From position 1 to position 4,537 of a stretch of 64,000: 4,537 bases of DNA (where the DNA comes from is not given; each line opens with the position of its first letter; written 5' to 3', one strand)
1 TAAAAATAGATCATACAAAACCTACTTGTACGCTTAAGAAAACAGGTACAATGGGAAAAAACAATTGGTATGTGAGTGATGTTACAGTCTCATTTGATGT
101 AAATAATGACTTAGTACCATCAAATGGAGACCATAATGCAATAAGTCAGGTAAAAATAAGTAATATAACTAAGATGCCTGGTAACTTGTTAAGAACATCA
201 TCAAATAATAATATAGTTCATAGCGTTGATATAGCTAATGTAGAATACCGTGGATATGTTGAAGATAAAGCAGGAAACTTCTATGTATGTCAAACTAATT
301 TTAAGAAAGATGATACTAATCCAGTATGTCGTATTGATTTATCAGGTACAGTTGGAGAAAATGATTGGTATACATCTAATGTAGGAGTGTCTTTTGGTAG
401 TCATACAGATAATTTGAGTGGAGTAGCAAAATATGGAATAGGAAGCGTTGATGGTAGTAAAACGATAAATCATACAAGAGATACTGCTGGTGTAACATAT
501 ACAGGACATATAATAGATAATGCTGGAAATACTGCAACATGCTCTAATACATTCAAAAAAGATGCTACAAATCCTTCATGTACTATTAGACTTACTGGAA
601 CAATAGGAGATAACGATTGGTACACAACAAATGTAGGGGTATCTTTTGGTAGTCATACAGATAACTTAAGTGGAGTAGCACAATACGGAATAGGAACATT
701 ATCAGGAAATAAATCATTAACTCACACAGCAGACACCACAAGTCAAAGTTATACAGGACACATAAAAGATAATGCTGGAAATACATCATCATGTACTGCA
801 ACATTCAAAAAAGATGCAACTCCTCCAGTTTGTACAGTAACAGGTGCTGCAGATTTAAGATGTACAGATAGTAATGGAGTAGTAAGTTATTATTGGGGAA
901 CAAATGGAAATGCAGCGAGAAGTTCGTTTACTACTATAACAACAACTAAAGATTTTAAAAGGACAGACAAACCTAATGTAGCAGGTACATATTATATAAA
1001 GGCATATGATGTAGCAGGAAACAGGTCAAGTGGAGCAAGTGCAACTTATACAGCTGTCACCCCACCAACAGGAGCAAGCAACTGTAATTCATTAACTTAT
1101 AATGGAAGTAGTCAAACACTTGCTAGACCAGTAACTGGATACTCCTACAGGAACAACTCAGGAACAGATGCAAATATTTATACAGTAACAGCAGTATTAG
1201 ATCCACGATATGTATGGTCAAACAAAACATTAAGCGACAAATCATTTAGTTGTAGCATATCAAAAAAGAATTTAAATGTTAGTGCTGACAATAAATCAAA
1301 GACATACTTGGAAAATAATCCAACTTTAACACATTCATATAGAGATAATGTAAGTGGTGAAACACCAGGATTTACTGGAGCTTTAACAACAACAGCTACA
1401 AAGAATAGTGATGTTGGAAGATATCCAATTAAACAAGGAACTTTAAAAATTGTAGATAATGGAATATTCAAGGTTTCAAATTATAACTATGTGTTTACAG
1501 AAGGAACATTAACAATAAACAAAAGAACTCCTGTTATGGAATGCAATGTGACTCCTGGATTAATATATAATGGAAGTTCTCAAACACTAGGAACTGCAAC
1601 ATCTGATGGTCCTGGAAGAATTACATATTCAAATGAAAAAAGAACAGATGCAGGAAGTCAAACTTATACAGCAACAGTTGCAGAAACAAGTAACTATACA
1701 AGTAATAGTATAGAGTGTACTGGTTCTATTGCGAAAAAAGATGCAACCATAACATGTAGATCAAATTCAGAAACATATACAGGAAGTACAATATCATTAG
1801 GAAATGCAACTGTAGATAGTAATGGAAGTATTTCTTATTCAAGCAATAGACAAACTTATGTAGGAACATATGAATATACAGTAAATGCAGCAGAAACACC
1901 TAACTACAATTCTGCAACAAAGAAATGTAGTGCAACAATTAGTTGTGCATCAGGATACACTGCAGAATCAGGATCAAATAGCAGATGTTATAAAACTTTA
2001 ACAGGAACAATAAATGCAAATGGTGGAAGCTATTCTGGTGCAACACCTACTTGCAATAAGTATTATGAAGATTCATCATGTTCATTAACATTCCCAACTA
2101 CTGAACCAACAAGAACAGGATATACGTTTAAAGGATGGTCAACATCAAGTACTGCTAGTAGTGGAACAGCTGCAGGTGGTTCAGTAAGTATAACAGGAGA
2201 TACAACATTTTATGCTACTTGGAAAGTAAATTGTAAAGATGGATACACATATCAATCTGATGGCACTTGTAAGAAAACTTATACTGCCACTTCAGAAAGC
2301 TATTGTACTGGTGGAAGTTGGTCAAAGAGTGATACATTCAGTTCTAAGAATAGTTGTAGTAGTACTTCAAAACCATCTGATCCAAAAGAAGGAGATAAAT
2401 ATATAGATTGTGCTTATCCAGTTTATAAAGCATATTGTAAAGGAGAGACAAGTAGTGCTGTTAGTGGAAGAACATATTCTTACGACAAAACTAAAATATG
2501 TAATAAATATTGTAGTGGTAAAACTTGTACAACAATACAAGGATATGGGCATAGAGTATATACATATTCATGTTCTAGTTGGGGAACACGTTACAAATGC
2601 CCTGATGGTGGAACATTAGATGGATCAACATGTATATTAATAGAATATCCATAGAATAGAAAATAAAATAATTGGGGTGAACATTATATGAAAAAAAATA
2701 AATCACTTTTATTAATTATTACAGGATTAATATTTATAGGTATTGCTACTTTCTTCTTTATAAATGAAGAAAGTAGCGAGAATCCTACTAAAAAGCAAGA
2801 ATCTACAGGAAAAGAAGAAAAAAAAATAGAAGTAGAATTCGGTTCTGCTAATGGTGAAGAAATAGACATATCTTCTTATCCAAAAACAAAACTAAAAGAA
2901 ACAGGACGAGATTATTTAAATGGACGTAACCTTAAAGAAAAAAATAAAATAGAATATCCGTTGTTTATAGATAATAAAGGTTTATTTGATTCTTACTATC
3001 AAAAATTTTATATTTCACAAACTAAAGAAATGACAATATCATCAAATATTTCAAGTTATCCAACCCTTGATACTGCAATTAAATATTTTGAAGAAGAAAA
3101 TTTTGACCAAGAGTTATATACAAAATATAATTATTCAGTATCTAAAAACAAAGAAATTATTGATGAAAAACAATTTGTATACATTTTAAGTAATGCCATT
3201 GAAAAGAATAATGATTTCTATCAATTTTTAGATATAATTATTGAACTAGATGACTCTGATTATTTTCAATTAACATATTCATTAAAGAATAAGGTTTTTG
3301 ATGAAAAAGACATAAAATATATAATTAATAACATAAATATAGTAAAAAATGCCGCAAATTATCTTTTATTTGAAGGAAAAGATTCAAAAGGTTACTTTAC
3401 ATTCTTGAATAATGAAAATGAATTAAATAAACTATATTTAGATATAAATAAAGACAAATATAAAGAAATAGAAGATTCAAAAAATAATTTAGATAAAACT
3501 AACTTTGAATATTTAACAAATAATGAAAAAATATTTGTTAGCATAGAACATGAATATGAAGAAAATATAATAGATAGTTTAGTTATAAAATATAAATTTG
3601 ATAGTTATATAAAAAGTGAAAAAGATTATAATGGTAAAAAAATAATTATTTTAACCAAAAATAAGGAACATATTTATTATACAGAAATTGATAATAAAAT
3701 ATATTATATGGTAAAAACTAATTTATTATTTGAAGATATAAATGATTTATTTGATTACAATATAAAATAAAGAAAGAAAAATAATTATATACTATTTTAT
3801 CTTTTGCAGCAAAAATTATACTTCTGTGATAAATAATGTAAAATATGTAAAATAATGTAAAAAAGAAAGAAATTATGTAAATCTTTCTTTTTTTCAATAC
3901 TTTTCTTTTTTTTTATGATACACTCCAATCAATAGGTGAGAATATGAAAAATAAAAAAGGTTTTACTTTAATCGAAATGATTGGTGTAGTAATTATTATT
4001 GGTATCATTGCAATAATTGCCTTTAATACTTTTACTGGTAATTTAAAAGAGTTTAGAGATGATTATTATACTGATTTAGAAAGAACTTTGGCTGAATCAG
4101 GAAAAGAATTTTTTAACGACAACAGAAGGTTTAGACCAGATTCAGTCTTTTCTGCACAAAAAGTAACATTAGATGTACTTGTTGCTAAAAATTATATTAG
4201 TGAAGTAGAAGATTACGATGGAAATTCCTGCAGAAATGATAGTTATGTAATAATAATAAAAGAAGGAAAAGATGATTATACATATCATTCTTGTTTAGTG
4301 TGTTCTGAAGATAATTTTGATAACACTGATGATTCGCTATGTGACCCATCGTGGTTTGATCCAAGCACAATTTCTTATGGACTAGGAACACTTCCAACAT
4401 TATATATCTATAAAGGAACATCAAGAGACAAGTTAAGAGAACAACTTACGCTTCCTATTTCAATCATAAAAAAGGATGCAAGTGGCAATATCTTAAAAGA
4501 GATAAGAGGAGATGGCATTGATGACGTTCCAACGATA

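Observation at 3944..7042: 1032-aa 'modular pilin': textbook type IV prepilin N-terminus fused to about 1000 aa of repeat modules and a Cys-rich tail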

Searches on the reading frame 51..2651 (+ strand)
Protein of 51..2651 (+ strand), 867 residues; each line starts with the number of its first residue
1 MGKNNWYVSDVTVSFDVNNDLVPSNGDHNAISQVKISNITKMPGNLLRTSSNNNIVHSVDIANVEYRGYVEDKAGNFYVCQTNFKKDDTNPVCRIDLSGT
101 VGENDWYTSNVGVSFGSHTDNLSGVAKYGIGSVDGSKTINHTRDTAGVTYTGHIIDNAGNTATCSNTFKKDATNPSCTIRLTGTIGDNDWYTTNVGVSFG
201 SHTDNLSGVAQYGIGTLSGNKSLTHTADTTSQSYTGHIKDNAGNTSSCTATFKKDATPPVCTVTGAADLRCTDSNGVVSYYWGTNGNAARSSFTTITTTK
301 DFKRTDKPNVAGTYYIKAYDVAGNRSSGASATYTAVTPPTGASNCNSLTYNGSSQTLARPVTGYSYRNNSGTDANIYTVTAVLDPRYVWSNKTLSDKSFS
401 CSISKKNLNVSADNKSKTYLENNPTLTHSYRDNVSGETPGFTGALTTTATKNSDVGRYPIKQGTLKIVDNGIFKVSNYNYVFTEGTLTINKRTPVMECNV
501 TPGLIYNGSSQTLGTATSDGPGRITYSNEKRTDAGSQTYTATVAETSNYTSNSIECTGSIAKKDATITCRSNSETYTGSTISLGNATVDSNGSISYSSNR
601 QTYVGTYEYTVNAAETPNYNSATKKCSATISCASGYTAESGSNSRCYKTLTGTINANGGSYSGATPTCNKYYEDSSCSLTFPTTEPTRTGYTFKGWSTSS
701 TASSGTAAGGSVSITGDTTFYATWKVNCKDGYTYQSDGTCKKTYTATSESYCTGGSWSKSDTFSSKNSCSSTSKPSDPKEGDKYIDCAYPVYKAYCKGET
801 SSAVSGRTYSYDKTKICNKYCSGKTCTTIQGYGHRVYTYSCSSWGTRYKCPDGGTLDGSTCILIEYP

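Call 6: search_protein_families(library=pfam, proteins=[window:51-2651:+], max_evalue=0.01)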
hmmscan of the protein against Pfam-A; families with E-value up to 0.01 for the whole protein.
window:51-2651:+ (867 aa): 2 families
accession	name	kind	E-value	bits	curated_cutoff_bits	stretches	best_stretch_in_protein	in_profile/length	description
PF18676.6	MBG_2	-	4.2e-13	50.1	25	1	408-488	1-72/72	MBG domain (YGX type)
PF09479.16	Flg_new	-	1.4e-09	38.4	27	1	653-722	4-64/65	Listeria-Bacteroides repeat domain (List_Bact_rpt)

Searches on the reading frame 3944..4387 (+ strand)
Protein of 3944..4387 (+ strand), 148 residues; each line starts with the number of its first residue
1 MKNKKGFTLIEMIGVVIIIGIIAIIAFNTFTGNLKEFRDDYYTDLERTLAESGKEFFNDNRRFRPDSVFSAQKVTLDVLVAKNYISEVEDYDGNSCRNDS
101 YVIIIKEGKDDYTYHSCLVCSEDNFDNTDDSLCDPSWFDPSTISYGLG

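Call 39: search_solved_structures(query=A2, max_evalue=10, show_alignments=2)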
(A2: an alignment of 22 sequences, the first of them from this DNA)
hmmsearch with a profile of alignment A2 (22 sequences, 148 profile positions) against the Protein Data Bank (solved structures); distinct sequences matched with E-value up to 10: 22.
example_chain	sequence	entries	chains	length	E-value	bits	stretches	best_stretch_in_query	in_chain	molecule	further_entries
7tgg_A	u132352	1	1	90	2.8e-08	37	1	2-66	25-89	Geopilin domain 1 protein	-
9egp_A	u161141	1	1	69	2e-07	34.2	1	2-60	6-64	Geopilin domain 1 protein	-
9lab_B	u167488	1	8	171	1.8e-06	31.1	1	1-50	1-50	MSHA major pilin subunit MshA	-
2m7g_A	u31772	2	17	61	1.4e-05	28.2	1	7-66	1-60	Geopilin domain 1 protein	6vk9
9laa_A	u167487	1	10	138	0.0002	24.5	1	2-33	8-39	Type IV pilin protein PilA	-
8pfb_G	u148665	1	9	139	0.00025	24.2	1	7-57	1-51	Type IV pilin PilE1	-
8tj2_C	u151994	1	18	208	0.00044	23.4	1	7-63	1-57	Type IV major pilin protein PilA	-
8qqj_J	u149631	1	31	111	0.014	18.5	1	7-32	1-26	Type IV narrow pilus major component PilA5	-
6xxe_A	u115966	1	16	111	0.015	18.4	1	7-32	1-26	Uncharacterized protein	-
8tum_e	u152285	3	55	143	0.017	18.2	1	7-34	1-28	Type IV major pilin protein PilA | Pilin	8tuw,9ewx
1oqw_A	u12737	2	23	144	0.018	18.2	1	7-34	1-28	Fimbrial protein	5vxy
2hi2_A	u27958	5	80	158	0.023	17.8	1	7-40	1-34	Fimbrial protein | PilA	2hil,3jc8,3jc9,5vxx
1ay2_A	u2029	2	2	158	0.045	16.9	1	7-33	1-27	TYPE 4 PILIN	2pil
8tob_GA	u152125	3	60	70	0.048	16.7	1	8-37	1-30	Fimbrial protein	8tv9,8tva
8p3b_A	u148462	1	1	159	0.07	16.2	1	7-33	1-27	Fimbrial protein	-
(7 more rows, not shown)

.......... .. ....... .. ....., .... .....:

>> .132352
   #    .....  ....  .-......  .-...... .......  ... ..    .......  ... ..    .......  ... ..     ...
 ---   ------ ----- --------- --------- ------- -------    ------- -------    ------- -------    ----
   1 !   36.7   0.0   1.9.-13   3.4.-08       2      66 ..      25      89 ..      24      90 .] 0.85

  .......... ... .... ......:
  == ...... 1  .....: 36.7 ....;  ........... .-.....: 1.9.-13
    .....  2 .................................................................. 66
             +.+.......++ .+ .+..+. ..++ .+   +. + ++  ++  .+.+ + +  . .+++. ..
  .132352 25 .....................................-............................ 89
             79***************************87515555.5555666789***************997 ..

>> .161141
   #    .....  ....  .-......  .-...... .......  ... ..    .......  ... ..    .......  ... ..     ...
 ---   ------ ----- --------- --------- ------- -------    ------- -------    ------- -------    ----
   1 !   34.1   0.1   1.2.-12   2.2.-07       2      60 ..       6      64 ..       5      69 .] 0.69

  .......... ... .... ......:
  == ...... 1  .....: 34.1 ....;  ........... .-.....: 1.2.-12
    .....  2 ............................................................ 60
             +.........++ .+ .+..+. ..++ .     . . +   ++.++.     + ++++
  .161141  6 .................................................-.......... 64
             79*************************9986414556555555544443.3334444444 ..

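Call 44: predict_structure(alignment_id=A2)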
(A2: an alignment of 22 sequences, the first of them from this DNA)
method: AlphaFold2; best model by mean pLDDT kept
length: 148 residues; sequences in the alignment: 22
mean_pLDDT: 85.0   pTM: 0.68
mean pLDDT of the five models: 85.0, 83.8, 82.8, 77.7, 73.6
residues with pLDDT >= 90: 73; 70-90: 55; 50-70: 16; < 50: 4
segments of 3 or more residues with pLDDT < 50: 1-3
pLDDT, mean of each block of 10 residues (from residue 1): 56 77 73 83 94 96 91 94 92 87 93 95 89 88 62
secondary structure, 60 per line:
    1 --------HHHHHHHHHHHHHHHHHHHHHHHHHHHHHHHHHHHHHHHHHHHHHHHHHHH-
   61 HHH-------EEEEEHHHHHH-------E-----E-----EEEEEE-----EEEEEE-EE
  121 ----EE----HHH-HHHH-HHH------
elements in order: H9-59 E71-75 H76-81 E101-106 E112-117 H135-138
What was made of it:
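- On Type IV pilin / prepilin (class III signal peptide; Pfam PF07963, TIGR02532): The secondary-structure order (helix, then strands 71-75, 101-106, 112-117) is compatible (call 44).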

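Call 47: fold_search(model_id=the predicted structure, library=pdb)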
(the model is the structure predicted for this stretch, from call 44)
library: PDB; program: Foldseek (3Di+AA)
matches with E <= 10: 277; with E <= 0.001: 0
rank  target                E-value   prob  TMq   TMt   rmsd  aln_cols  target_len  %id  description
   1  8tao_B                8.7e-01  0.04  0.16  0.04  11.7        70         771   14  Quis and CDPPB bound active mGlu5 (released 2023-10-11)
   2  8x0e_A                1.0e+00  0.04  0.16  0.05  11.8        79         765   16  Human FL Metabotropic glutamate receptor 5, mGlu5-5M with agonist and PAM, W785A mutant (released 2024-11-06)
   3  8x0g_A                1.0e+00  0.03  0.10  0.03   9.7        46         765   24  Human FL Metabotropic glutamate receptor 5, mGlu5-5M with quisqualate, Acc conformation (purified with PAM VU0409551 b (released 2024-11-06)
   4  6djp_A                1.1e+00  0.09  0.21  0.06  10.9        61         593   10  Integrin alpha-v beta-8 in complex with the Fabs 8B8 and 68 (released 2018-07-25)
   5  8x0f_A                1.1e+00  0.04  0.16  0.05   9.1        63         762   24  Human FL Metabotropic glutamate receptor 5, mGlu5-5M with quisqualate and PAM VU29 (released 2024-11-06)
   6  8x0c_A                1.2e+00  0.04  0.17  0.05   9.1        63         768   21  Human FL Metabotropic glutamate receptor 5, mGlu5-5M with quisqualate and VU0424465, conformer 1 (released 2024-11-06)
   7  1lyv                  1.4e+00  0.07  0.19  0.11   9.1        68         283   18  High-resolution structure of the catalytically inactive yersinia tyrosine phosphatase C403A mutant in complex with phosp (released 2002-07-03)
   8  8t6j_A                1.5e+00  0.02  0.11  0.03  13.8        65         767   15  CDPPB-bound inactive mGlu5 (released 2023-10-11)
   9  7mtq_A                1.6e+00  0.02  0.14  0.04   9.7        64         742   16  CryoEM Structure of Full-Length mGlu2 in Inactive-State Bound to Antagonist LY341495 (released 2021-07-07)
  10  7vg3_A                1.9e+00  0.04  0.15  0.04   8.1        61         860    5  Cryo-EM structure of Arabidopsis DCL3 in complex with a 30-bp RNA (released 2021-10-27)
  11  8asv_H                1.9e+00  0.03  0.14  0.10   8.1        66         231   12  Cryo-EM structure of yeast Elongator complex (released 2022-12-07)
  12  6ap4_N                1.9e+00  0.03  0.13  0.06  16.5        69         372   14  Crystal structure of the DNA polymerase III subunit beta from Acinetobacter baumannii (released 2017-12-20)
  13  5ah2_B                1.9e+00  0.03  0.13  0.06  15.8        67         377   12  The sliding clamp of Mycobacterium smegmatis in complex with a natural product. (released 2015-06-03)
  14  6n4x_A                1.9e+00  0.03  0.15  0.06   7.5        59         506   19  Metabotropic Glutamate Receptor 5 Apo Form Ligand Binding Domain (released 2019-01-23)
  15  8tao_A                1.9e+00  0.03  0.15  0.04  11.1        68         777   16  Quis and CDPPB bound active mGlu5 (released 2023-10-11)
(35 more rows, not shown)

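Call 54: fold_search(model_id=the predicted structure, library=viral)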
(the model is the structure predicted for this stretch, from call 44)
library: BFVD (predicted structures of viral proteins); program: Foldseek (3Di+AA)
matches with E <= 10: 370; with E <= 0.001: 0
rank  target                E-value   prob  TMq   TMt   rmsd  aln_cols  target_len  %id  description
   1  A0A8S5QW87            2.9e-01  0.14  0.18  0.30   9.6        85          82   15  Uncharacterized protein [Myoviridae sp. ctTK08]
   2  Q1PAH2                3.8e-01  0.14  0.21  0.11  10.6        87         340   13  Nonstructural protein 2 [Penaeus merguiensis hepandensovirus]
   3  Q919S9                6.3e-01  0.05  0.18  0.15  12.1       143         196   16  PA polymerase subunit (Fragment) [Influenza A virus (A/swine/Hong Kong/2106/98(H9N2))]
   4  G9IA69                1.1e+00  0.06  0.18  0.21  12.1       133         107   12  (no name in the UniProt tables at hand)
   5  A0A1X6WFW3            1.1e+00  0.04  0.20  0.13  24.8       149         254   15  (no name in the UniProt tables at hand)
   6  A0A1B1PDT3            1.2e+00  0.08  0.19  0.32   9.1        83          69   10  Uncharacterized protein [Salmonella phage BPS11Q3]
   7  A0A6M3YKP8            1.3e+00  0.03  0.12  0.06  15.3        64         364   14  (no name in the UniProt tables at hand)
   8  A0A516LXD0            1.4e+00  0.08  0.25  0.28   7.0        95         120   15  (no name in the UniProt tables at hand)
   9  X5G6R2                1.5e+00  0.08  0.18  0.07   8.7        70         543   11  VP91 [Nilaparvata lugens endogenous nudivirus]
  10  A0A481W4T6            1.6e+00  0.11  0.19  0.15   9.1        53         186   17  Surface layer protein bacterial Ig-like domain-containing protein [Pseudomonas phage Psa21]
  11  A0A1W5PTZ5            1.7e+00  0.04  0.13  0.23   9.4        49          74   20  (no name in the UniProt tables at hand)
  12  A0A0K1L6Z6            1.8e+00  0.08  0.22  0.14  10.6        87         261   11  ORF_118L [Scale drop disease virus]
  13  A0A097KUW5            1.8e+00  0.06  0.18  0.13   5.5        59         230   17  L protein (Fragment) [Tomato spotted wilt virus (strain SA-05)]
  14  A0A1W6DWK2            1.8e+00  0.03  0.13  0.05  10.3        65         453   20  Tail fibers protein [Salmonella phage Si3]
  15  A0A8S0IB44            1.9e+00  0.15  0.22  0.35   2.7        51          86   14  (no name in the UniProt tables at hand)
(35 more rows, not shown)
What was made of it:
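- Tried and rejected: The 1-148 head model gave nothing significant against the PDB (call 47) or BFVD (call 54).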

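Call 80: search_protein_representatives(alignment_id=A2)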
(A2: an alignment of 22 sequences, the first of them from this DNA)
Query: 22 sequences, 148 profile positions. Proteins with E-value up to 0.001 (for the whole library): 21952; up to 1e-10: 2001; up to 1e-30: 102. The best 150 are listed.
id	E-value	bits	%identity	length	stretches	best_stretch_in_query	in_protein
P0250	4.3e-65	234.4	-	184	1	3-147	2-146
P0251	6.9e-65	233.7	-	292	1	3-147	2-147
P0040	7.4e-64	230.4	-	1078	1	3-147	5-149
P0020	1.6e-63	229.3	-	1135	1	3-147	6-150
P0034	4.0e-63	228.0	-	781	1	3-147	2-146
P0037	4.8e-63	227.7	-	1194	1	3-147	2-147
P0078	7.1e-63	227.2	-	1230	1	3-147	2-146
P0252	1.9e-62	225.8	-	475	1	3-147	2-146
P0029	2.0e-62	225.7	-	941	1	3-147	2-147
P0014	2.0e-62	225.7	-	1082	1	3-147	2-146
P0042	4.0e-62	224.7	-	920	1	3-147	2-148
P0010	4.1e-62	224.7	-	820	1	3-147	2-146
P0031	8.0e-62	223.8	-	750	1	1-147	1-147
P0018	1.0e-61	223.4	-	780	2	3-147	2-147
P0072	1.1e-61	223.3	-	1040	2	1-145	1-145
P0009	4.0e-55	202.0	-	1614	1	1-147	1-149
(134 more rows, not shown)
